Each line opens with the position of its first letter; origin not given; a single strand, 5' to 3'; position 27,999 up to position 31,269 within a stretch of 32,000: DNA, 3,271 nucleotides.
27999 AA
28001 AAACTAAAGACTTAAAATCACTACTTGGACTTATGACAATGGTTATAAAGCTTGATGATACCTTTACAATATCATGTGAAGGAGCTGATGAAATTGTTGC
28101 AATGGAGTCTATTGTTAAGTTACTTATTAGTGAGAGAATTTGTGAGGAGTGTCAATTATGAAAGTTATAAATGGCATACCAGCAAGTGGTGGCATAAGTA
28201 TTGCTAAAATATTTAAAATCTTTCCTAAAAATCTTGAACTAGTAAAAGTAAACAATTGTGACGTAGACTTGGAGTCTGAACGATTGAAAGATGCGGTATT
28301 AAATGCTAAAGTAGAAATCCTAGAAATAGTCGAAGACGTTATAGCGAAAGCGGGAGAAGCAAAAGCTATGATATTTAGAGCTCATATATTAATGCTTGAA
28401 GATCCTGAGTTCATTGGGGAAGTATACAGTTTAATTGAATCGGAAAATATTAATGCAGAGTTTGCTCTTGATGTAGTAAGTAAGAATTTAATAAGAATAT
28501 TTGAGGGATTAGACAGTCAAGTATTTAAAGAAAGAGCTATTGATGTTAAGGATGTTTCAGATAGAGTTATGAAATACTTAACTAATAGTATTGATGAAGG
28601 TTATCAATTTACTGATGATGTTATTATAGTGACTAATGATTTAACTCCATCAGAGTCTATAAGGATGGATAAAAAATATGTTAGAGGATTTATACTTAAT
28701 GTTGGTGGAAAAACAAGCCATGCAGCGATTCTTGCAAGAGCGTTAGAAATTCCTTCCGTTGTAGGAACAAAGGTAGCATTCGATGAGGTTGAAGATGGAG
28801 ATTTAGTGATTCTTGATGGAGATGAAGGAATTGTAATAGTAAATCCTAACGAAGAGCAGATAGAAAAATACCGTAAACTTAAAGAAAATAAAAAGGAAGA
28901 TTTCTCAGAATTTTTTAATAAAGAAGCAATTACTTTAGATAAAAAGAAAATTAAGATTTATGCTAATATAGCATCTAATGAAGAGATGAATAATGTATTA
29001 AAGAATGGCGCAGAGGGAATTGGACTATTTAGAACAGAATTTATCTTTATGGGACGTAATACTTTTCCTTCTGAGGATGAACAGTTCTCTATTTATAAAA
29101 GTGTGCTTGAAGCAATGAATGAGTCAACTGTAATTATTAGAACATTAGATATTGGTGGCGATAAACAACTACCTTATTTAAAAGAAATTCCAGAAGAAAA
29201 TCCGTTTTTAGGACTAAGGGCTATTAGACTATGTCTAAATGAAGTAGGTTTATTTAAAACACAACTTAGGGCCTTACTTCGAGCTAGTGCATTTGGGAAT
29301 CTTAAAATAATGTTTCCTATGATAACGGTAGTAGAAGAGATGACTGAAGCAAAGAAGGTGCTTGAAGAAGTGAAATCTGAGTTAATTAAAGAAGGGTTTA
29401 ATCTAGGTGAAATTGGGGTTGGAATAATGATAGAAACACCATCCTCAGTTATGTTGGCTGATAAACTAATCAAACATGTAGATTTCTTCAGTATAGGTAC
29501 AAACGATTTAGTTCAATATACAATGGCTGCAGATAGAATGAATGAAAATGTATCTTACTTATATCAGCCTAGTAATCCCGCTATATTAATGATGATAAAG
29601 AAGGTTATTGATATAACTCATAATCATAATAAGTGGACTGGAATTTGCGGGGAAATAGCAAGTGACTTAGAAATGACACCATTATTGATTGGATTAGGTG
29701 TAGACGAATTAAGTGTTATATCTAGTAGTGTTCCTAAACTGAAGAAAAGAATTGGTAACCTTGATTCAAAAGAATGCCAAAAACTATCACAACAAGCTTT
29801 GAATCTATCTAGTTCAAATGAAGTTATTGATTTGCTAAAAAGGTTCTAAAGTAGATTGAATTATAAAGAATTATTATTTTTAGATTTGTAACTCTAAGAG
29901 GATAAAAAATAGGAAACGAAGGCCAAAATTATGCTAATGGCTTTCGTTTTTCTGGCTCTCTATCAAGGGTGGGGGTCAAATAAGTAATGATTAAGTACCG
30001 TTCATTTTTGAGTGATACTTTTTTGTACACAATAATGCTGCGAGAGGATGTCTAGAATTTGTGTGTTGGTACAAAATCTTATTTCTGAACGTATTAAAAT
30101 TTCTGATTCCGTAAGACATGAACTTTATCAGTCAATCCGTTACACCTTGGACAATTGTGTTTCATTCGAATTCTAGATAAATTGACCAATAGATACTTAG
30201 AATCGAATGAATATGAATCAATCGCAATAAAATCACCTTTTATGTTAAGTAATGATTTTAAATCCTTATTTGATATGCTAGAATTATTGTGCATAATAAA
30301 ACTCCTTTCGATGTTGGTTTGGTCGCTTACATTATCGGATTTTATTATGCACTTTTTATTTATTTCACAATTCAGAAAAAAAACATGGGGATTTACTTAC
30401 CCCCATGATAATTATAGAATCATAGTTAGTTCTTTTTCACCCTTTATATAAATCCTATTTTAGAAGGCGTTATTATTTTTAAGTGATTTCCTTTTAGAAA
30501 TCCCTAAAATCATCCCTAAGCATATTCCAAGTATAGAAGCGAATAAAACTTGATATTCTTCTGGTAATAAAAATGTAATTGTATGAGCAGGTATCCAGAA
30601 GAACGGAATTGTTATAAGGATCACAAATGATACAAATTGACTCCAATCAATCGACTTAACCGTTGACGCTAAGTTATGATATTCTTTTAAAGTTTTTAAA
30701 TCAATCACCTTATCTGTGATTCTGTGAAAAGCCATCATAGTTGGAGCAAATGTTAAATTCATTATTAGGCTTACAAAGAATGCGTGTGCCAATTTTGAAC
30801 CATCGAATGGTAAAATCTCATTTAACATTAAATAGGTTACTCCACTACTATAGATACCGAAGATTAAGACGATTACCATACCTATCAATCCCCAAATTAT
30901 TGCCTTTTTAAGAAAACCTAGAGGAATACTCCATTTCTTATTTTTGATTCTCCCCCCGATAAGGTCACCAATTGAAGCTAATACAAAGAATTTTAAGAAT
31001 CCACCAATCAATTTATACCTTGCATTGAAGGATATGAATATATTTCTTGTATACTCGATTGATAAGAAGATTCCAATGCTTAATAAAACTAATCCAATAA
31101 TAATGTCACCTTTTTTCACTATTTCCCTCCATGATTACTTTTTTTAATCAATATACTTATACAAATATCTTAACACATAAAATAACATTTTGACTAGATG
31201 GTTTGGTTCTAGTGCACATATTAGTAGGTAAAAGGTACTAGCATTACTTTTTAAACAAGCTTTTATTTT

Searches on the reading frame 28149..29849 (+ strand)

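Call 13: search_protein_families(library=ncbifam, proteins=[window:28149-29849:+], max_evalue=0.00001)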
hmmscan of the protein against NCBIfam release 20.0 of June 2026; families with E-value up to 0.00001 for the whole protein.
window:28149-29849:+ (566 aa): 21 families
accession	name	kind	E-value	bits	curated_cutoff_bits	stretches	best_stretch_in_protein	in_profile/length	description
TIGR01417.1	PTS_I_fam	equivalog_domain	1.7e-201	670.5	341.7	1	7-563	1-564/565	phosphoenolpyruvate--protein phosphotransferase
NF008382.0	PRK11177.1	equivalog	6.1e-176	586.4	824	1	7-566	2-568/575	phosphoenolpyruvate-protein phosphotransferase PtsI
NF008283.0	PRK11061.1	equivalog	5e-124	415.2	583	1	6-565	170-733/748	phosphoenolpyruvate--protein phosphotransferase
NF005057.0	PRK06464.1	equivalog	1.1e-69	235.4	598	2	318-542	563-792/798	phosphoenolpyruvate synthase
TIGR01418.1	PEP_synth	equivalog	2.5e-66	224.5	739.75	2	318-537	557-781/784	pyruvate, water dikinase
TIGR01828.1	pyru_phos_dikin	equivalog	3.7e-37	127.8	843.45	2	343-471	646-780/865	pyruvate, phosphate dikinase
NF008478.1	PRK11377.1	equivalog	1.3e-34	120.1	520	1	19-229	260-470/473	dihydroxyacetone kinase phosphoryl donor subunit DhaM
NF052631.1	prodigiosin_PigC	equivalog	4.1e-10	38.2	1300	1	179-232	829-882/883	prodigiosin ligase PigC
NF006151.0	PRK08296.1-3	equivalog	4.4e-10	38.7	693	1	146-231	519-602/604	hypothetical protein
NF006153.0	PRK08296.1-5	subfamily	4.8e-10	38.4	578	1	146-230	522-604/608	hypothetical protein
NF052632.1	undecylprod_RedH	equivalog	1.2e-09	36.7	1350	1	180-231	826-877/880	undecylprodigiosin ligase RedH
NF004531.0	PRK05878.1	equivalog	7.4e-08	31.4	456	1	155-230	382-455/534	pyruvate, phosphate dikinase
NF004978.0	PRK06354.1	subfamily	1.7e-07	30.1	462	1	113-231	471-584/590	pyruvate kinase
NF006150.0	PRK08296.1-2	subfamily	3.6e-07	28.8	650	1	147-239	522-613/633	hypothetical protein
NF004881.0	PRK06241.2-2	equivalog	7.1e-07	27.8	883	1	179-231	837-889/898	phosphoenolpyruvate synthase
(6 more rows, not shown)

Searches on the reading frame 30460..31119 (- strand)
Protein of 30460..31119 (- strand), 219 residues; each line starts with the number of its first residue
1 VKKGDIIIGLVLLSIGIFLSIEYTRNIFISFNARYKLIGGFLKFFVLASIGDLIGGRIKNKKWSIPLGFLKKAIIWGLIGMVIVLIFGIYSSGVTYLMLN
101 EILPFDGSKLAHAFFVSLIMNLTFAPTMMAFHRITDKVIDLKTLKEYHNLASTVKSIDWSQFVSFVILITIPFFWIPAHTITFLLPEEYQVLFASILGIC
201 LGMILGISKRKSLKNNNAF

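Call 13: search_protein_families(library=ncbifam, proteins=[window:30460-31119:-], max_evalue=0.00001)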
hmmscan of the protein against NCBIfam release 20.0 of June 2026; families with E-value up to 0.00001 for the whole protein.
window:30460-31119:- (219 aa): 0 families

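Call 75: search_protein_families(library=pfam, proteins=[window:30460-31119:-], max_evalue=10)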
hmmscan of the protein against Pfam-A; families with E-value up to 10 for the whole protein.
window:30460-31119:- (219 aa): 4 families
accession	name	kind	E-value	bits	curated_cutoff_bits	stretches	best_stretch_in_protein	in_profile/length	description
PF04117.17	Mpv17_PMP22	-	0.00013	22.3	27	1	173-205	28-61/62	Mpv17 / PMP22 family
PF10270.14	MMgT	-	0.13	13.3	23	0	6-27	44-65/118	Membrane magnesium transporter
PF19942.4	DUF6404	-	0.33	11.8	27.6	1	82-142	53-110/115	Family of unknown function (DUF6404)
PF04893.22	Yip1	-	1.2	9.4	28.6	1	156-211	99-154/173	Yip1 domain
